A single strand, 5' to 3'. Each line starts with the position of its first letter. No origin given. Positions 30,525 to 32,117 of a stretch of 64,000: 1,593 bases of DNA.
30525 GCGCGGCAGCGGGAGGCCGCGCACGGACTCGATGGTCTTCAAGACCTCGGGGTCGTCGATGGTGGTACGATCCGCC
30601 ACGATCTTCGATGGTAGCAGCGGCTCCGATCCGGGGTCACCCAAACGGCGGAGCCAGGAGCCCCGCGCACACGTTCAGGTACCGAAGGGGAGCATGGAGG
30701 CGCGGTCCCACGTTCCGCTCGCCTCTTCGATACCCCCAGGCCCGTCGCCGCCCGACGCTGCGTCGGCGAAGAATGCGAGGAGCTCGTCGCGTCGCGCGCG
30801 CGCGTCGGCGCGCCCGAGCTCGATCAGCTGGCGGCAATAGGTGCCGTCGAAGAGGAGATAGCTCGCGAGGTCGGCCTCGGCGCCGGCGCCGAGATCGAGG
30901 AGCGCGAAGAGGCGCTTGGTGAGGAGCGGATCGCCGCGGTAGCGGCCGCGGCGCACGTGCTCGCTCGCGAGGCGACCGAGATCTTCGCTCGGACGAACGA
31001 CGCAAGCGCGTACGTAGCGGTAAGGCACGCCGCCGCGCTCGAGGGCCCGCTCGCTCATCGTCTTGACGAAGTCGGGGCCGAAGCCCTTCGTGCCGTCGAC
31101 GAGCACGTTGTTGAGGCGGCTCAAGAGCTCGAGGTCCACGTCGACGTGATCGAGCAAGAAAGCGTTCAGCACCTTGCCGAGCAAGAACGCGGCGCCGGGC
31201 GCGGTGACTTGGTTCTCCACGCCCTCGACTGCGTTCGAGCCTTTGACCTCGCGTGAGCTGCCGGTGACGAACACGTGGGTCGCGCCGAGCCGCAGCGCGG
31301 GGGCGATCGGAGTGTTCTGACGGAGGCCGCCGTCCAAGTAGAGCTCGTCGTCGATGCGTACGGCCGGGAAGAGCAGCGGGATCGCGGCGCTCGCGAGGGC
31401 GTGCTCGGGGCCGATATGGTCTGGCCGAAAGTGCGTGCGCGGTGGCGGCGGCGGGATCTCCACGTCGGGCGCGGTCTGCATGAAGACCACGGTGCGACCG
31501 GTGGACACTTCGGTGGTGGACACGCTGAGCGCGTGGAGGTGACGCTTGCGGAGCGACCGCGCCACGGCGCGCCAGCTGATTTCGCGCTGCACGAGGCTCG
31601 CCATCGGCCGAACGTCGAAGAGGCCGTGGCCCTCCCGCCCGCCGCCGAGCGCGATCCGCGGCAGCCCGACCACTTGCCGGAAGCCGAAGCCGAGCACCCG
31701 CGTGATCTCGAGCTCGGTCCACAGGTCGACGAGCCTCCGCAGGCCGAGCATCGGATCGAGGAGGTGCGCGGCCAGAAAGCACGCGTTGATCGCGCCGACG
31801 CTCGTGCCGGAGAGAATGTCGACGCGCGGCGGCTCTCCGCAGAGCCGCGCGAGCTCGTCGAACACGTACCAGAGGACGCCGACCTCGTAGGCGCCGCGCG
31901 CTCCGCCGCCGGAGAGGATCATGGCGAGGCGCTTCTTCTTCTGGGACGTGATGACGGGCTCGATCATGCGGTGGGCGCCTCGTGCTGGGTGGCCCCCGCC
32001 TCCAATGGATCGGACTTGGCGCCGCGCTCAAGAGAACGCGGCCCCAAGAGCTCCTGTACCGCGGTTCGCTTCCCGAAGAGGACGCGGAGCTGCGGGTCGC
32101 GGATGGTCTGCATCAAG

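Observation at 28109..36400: Minus-strand operon: giant kinase/cyclase-like/STAND-NTPase/TPR protein, patatin phospholipase, membrane Ser/Thr kinase, TPR membrane protein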

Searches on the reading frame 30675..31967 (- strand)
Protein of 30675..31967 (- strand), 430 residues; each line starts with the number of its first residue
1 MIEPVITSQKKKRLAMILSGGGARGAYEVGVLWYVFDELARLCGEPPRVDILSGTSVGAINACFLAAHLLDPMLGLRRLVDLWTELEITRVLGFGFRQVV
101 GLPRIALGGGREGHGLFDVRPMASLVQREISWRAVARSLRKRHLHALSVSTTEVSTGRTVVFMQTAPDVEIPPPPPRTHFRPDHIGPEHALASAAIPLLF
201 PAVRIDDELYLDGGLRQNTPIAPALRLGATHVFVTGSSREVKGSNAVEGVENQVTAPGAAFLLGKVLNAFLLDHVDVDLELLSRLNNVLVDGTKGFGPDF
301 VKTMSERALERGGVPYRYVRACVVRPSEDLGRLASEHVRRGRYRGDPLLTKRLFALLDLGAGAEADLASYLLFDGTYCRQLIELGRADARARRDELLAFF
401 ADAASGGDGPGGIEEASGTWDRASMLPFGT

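Call 7: search_protein_families(library=pfam, proteins=[window:30675-31967:-], max_evalue=0.01)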
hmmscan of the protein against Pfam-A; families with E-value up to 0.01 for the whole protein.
window:30675-31967:- (430 aa): 1 family
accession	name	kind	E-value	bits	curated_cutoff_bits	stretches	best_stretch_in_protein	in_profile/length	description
PF01734.28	Patatin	-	2.5e-31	109.8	27.7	1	17-225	2-191/191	Patatin-like phospholipase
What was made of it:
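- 30675..31967 (-): Cytoplasmic patatin-like lipid acyl hydrolase (430 aa). Its start overlaps the giant gene's stop (ATGA). PF01734 E 2.5e-31 (call 7).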

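Call 8: search_protein_families(library=padloc, proteins=[window:30675-31967:-], max_evalue=0.01)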
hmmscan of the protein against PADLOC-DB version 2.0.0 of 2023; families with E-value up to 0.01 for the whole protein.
window:30675-31967:- (430 aa): 4 families
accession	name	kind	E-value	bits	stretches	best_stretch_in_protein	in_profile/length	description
PDLC00758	Effector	-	2.8e-12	44.6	2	16-68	9-60/331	Phospholipase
PDLC00757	Effector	-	1.3e-11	42.5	2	190-225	163-198/331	Phospholipase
PDLC00756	Effector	-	1.3e-05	22.6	1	189-225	101-137/280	Phospholipase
PDLC00755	Effector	-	5.3e-05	20.5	1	12-66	10-62/311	Phospholipase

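Call 22: search_protein_families(library=ncbifam, proteins=[window:30675-31967:-], max_evalue=0.01)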
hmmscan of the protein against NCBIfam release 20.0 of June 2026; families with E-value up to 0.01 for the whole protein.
window:30675-31967:- (430 aa): 3 families
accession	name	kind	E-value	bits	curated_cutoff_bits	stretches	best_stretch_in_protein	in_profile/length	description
NF041079.1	CBASS_lipase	equivalog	2.4e-11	43.4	200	1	16-226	4-186/317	CBASS cGAMP-activated phospholipase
TIGR03607.1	TIGR03607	subfamily_domain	1.4e-06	27.6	262.45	1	35-86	49-100/732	patatin-like protein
NF053870.1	DS2_1_antiphage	equivalog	0.00043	19.7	400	1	17-66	4-51/299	anti-phage phospholipase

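Call 33: find_homologous_proteins(query=window:30675-31967:-, max_evalue=0.00001)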
Query window:30675-31967:- (430 aa): 7016 proteins with E <= 0.00001 among 8000 candidates; the best 120 are listed.
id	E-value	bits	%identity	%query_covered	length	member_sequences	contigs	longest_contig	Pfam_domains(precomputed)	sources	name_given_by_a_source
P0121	9.5e-282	952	99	100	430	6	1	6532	PF01734.28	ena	-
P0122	3.3e-245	832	88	98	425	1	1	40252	PF01734.28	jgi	jgi:NTE family protein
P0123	1.3e-240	817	86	98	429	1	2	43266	PF01734.28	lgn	-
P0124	4.2e-240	815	86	99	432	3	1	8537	PF01734.28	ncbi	-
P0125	1.0e-239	814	87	98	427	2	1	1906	PF01734.28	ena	-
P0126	4.0e-235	799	84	99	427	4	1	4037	PF01734.28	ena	-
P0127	4.6e-203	693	74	100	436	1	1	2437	PF01734.28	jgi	jgi:NTE family protein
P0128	6.0e-203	692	74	99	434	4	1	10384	PF01734.28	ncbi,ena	-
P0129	2.9e-201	687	73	99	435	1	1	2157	PF01734.28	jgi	jgi:NTE family protein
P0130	2.2e-200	684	73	98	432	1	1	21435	PF01734.28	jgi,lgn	jgi:NTE family protein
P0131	2.4e-200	684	72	100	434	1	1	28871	PF01734.28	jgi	jgi:NTE family protein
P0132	2.7e-200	684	72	100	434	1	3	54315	PF01734.28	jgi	jgi:NTE family protein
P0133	4.6e-200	683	71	100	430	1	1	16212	PF01734.28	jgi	jgi:NTE family protein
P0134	9.0e-200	682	71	100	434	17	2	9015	PF01734.28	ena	-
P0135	1.2e-199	682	73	100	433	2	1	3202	PF01734.28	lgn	-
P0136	2.1e-199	681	73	98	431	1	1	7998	PF01734.28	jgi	jgi:NTE family protein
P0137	2.3e-199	681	72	100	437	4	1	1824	PF01734.28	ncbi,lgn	-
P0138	2.8e-199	680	73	97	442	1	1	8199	PF01734.28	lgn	-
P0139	6.2e-199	679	73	99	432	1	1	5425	PF01734.28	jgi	jgi:NTE family protein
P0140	6.2e-199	679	71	100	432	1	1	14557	PF01734.28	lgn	-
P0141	7.3e-199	679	72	98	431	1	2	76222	PF01734.28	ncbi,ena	-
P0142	8.0e-199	679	73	98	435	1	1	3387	PF01734.28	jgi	jgi:NTE family protein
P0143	1.6e-198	678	71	100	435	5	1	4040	PF01734.28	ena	-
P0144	2.2e-198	677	71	100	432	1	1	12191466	PF01734.28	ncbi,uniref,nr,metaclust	ncbi:Patatin [Labilithrix luteola]|uniref:Patatin n=1 Tax=Labilithrix luteola TaxID=1391654 RepID=A0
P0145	2.4e-198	677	72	100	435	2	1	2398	PF01734.28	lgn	-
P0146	5.1e-198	676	71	100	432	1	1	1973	PF01734.28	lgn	-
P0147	5.2e-198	676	72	100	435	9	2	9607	PF01734.28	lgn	-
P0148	5.4e-198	676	73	100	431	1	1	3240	PF01734.28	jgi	jgi:NTE family protein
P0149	6.4e-198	676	73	98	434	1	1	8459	PF01734.28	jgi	jgi:NTE family protein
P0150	7.8e-198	676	72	100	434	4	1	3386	PF01734.28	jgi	jgi:NTE family protein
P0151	9.4e-198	675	73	98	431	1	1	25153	PF01734.28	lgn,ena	-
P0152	1.3e-197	675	71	100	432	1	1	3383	PF01734.28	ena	-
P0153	1.3e-197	675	72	100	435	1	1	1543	PF01734.28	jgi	jgi:NTE family protein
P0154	1.6e-197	675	75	93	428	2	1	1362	PF01734.28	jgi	jgi:NTE family protein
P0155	1.8e-197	674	73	99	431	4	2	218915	PF01734.28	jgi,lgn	jgi:NTE family protein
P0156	1.8e-197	674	71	99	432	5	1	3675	PF01734.28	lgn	-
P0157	2.7e-197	674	74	97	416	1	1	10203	PF01734.28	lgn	-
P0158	2.7e-197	674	70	98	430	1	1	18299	PF01734.28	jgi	jgi:NTE family protein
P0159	2.8e-197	674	74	97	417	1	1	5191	PF01734.28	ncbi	-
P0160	3.1e-197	674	72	98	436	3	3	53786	PF01734.28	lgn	-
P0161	3.3e-197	674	73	97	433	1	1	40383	PF01734.28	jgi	-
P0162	3.7e-197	673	71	100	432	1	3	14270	PF01734.28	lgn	-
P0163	5.0e-197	673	74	97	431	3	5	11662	PF01734.28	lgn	-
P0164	8.3e-197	672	71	100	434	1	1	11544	PF01734.28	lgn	-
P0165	8.6e-197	672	73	98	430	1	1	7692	PF01734.28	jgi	jgi:NTE family protein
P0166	8.7e-197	672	72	98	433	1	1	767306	PF01734.28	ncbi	-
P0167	9.1e-197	672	71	100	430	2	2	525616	PF01734.28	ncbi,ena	-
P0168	9.3e-197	672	73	98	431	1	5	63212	PF01734.28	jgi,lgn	jgi:NTE family protein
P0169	1.2e-196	672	72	99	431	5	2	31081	PF01734.28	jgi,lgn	-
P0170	1.3e-196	672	74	97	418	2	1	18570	PF01734.28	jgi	jgi:NTE family protein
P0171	1.3e-196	672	71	100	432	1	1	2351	PF01734.28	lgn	-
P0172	1.4e-196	672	73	98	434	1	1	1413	PF01734.28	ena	-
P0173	1.8e-196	671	72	99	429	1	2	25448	PF01734.28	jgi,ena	jgi:NTE family protein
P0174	1.9e-196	671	71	100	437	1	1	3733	PF01734.28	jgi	jgi:NTE family protein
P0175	3.2e-196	670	72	97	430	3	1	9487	PF01734.28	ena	-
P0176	3.5e-196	670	72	99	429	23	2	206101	PF01734.28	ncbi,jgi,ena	-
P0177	3.6e-196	670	71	100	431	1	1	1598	PF01734.28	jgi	jgi:NTE family protein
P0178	5.3e-196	670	71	98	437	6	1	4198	PF01734.28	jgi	jgi:NTE family protein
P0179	5.7e-196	670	72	100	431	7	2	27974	PF01734.28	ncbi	-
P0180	6.2e-196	669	72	99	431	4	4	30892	PF01734.28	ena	-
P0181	8.0e-196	669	73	97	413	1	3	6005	PF01734.28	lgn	-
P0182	1.0e-195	669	74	97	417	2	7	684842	PF01734.28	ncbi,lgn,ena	-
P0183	1.0e-195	669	73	98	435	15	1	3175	PF01734.28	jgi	-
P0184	1.0e-195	669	74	97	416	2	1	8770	PF01734.28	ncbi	ncbi:MAG: patatin-like phospholipase family protein [Polyangiaceae bacterium]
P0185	1.2e-195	668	72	98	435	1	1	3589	PF01734.28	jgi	jgi:NTE family protein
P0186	1.6e-195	668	72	99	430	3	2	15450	PF01734.28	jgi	jgi:NTE family protein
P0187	1.8e-195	668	72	98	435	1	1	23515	PF01734.28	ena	-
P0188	1.9e-195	668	71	100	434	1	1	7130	PF01734.28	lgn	-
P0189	1.9e-195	668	73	97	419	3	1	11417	PF01734.28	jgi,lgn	-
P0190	2.5e-195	667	73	97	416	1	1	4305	PF01734.28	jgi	jgi:NTE family protein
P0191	2.9e-195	667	72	98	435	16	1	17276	PF01734.28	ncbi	-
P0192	3.1e-195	667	71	100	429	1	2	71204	PF01734.28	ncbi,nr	ncbi:MAG: patatin-like phospholipase family protein [Labilithrix sp.]|nr:patatin-like phospholipase 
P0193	3.8e-195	667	71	99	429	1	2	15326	PF01734.28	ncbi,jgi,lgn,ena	-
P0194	4.2e-195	667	70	100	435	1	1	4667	PF01734.28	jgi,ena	jgi:NTE family protein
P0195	5.1e-195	666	71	99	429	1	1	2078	PF01734.28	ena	-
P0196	5.1e-195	666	74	97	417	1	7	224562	PF01734.28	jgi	jgi:NTE family protein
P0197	5.5e-195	666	74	97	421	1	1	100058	PF01734.28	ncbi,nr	ncbi:MAG: patatin-like phospholipase family protein [Deltaproteobacteria bacterium]|nr:patatin-like 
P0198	6.0e-195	666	72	98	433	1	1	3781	PF01734.28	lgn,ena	-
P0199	6.2e-195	666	74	97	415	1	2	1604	PF01734.28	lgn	-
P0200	7.1e-195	666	71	99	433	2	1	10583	PF01734.28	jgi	jgi:NTE family protein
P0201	7.6e-195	666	72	98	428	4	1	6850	PF01734.28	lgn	-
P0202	8.0e-195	666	71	99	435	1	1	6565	PF01734.28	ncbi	ncbi:MAG TPA: patatin-like phospholipase family protein [Labilithrix sp.]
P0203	8.8e-195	666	71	99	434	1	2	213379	PF01734.28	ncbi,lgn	-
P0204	1.1e-194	665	71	99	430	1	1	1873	PF01734.28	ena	-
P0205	1.3e-194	665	72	98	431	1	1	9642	PF01734.28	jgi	jgi:NTE family protein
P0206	1.5e-194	665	70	100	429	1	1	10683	PF01734.28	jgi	jgi:NTE family protein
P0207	1.5e-194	665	71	100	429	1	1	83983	PF01734.28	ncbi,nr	ncbi:MAG: patatin-like phospholipase family protein [Labilithrix sp.]|nr:patatin-like phospholipase 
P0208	1.5e-194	665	70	100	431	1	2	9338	PF01734.28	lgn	-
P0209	1.7e-194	665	73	96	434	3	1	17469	PF01734.28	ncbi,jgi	jgi:NTE family protein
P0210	2.4e-194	664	72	98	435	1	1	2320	PF01734.28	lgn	-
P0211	2.9e-194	664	73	97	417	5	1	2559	PF01734.28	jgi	jgi:NTE family protein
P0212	3.3e-194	664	73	97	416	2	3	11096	PF01734.28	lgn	-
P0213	3.5e-194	664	70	100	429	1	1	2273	PF01734.28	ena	-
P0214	4.8e-194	663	73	97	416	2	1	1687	PF01734.28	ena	-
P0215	4.9e-194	663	71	98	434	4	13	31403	PF01734.28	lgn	-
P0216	5.2e-194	663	70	100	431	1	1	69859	PF01734.28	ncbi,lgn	-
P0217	6.2e-194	663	70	100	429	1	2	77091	PF01734.28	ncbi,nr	ncbi:MAG: patatin-like phospholipase family protein [Labilithrix sp.]|nr:patatin-like phospholipase 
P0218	7.2e-194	663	73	98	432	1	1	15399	PF01734.28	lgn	-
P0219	7.3e-194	663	73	91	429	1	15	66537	PF01734.28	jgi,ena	jgi:NTE family protein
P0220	8.5e-194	662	74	91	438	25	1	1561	PF01734.28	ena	-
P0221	9.8e-194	662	73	96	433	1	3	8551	PF01734.28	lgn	-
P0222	1.0e-193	662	71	100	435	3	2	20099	PF01734.28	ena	-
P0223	1.0e-193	662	71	98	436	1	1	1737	PF01734.28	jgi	jgi:NTE family protein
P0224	1.1e-193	662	72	98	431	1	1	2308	PF01734.28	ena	-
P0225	1.2e-193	662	74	93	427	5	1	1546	PF01734.28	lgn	-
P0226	1.4e-193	662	72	99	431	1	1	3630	PF01734.28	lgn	-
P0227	2.0e-193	661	71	99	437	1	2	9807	PF01734.28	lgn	-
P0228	2.1e-193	661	72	97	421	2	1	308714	PF01734.28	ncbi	-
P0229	2.4e-193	661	72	98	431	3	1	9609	PF01734.28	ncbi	-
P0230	2.8e-193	661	72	98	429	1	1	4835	PF01734.28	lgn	-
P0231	3.8e-193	660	70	100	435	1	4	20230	PF01734.28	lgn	-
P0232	4.1e-193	660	70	99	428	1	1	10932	PF01734.28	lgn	-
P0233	4.3e-193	660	73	97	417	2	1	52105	PF01734.28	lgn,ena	-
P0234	4.7e-193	660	71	98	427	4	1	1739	PF01734.28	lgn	-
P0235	5.3e-193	660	68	100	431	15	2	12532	PF01734.28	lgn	-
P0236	7.1e-193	659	73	97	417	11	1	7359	PF01734.28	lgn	-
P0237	7.5e-193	659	73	93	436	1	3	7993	PF01734.28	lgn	-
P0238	7.6e-193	659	73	97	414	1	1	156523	PF01734.28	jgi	jgi:NTE family protein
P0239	1.2e-192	659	68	100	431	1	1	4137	PF01734.28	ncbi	ncbi:MAG: patatin-like phospholipase family protein [Polyangiaceae bacterium]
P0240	1.2e-192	659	73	97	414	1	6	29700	PF01734.28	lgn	-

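Call 38: search_solved_structures(query=window:30675-31967:-, max_evalue=0.01)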
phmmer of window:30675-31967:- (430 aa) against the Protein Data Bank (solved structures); distinct sequences matched with E-value up to 0.01: 5.
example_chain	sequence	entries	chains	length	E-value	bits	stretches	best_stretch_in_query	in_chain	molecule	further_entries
5fqu_A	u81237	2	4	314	1.1e-07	34.3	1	177-237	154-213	PATATIN-LIKE PROTEIN, PLPD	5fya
9wn1_A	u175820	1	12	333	0.0069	18.4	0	15-66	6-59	Patatin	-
9wn0_A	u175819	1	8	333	0.007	18.4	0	15-66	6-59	Patatin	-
9kh6_A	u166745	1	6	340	0.0074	18.3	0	15-66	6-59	Patatin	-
9iom_A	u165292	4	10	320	0.0094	18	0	16-67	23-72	cUMP-AMP-activated phospholipase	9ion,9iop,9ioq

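Call 40: list_cluster_members(proteins=[P0001, window:30675-31967:-, window:29130-30644:-, window:28109-29125:-])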
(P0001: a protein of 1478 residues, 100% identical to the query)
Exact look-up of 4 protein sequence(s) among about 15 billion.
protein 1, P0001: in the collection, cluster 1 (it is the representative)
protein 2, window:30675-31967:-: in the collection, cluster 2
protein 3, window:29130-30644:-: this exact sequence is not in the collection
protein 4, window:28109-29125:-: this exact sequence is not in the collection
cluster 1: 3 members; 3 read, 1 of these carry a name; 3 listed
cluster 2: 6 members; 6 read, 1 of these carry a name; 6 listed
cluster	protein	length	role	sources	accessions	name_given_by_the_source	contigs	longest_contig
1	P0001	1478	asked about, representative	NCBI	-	-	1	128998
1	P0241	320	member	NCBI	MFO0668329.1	MAG: tetratricopeptide repeat protein [Polyangiaceae bacterium]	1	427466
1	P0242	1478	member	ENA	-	-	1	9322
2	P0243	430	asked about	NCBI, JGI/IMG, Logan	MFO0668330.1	MAG: patatin-like phospholipase family protein [Polyangiaceae bacterium]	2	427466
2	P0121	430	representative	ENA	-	-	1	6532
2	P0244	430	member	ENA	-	-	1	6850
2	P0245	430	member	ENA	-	-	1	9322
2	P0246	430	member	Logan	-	-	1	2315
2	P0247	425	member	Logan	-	-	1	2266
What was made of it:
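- Tried and rejected: The organism was instead identified as a Polyangiaceae MAG from cluster names (call 40).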

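Call 55: predict_structure(alignment_id=A3)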
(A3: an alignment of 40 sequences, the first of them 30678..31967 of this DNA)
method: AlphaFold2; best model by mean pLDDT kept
length: 430 residues; sequences in the alignment: 40
mean_pLDDT: 54.5   pTM: 0.63
mean pLDDT of the five models: 54.5, 53.7, 37.0, 35.6, 35.2
residues with pLDDT >= 90: 8; 70-90: 100; 50-70: 141; < 50: 181
segments of 3 or more residues with pLDDT < 50: 1-10, 108-115, 153-159, 171-229, 237-286, 343-346, 356-369, 406-430
pLDDT, mean of each block of 10 residues (from residue 1): 36 67 77 87 79 65 78 82 69 56 49 50 63 75 69 47 60 35 32 31 27 29 43 54 29 27 25 36 48 68 64 57 69 61 51 48 44 71 89 87 50 27 32
secondary structure, 60 per line:
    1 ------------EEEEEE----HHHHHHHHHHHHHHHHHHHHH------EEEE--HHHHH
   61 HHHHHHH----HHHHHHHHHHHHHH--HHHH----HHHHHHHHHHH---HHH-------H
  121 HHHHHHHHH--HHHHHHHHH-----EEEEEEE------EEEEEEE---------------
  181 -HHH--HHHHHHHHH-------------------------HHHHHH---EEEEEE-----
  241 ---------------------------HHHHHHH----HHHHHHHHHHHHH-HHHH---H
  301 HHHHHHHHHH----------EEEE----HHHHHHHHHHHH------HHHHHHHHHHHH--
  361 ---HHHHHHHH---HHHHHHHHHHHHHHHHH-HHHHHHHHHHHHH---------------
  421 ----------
elements in order: E13-18 H23-43 E50-53 H56-67 H72-85 H88-91 H96-106 H120-129 H132-140 E146-152 E159-165 H187-195 H221-226 E230-235 H268-274 H279-291 H293-296 H300-310 E321-324 H329-340 H347-358 H364-371 H375-391 H393-405
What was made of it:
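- Tried and rejected: The AlphaFold2 model came out at pLDDT 54.5 (call 55).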

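Call 58: search_protein_representatives(protein=window:30678-31967:-)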
Query: 430 residues. Proteins with E-value up to 0.001 (for the whole library): 8958; up to 1e-10: 2149; up to 1e-30: 588. The best 150 are listed.
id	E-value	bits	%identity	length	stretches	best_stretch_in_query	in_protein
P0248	1.7e-152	524.6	61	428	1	9-407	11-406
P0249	2.3e-114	398.9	67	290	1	144-425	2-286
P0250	2.8e-104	365.7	69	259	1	10-260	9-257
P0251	1.2e-100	353.8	47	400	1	16-402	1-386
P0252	3.1e-94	332.6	47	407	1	14-401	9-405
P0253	1.8e-93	330.1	47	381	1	13-400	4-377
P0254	4.8e-92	325.4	46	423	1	7-400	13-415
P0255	1.4e-91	323.9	46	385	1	14-401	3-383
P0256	3.8e-87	309.3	44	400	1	15-403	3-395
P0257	1.2e-86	307.6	47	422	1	13-401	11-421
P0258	3.2e-86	306.2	44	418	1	8-401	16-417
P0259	3.4e-86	306.1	47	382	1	17-401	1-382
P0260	6.1e-86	305.3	66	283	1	10-232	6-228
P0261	3.1e-85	303.0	45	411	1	15-401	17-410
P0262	4.0e-85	302.6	49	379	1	18-402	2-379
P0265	3.8e-84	299.4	42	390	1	15-402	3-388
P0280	9.7e-79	281.6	40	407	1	10-401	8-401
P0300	9.4e-73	261.9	38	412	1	10-399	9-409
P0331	8.0e-67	242.3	37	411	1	15-402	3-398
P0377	1.6e-61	224.8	35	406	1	9-401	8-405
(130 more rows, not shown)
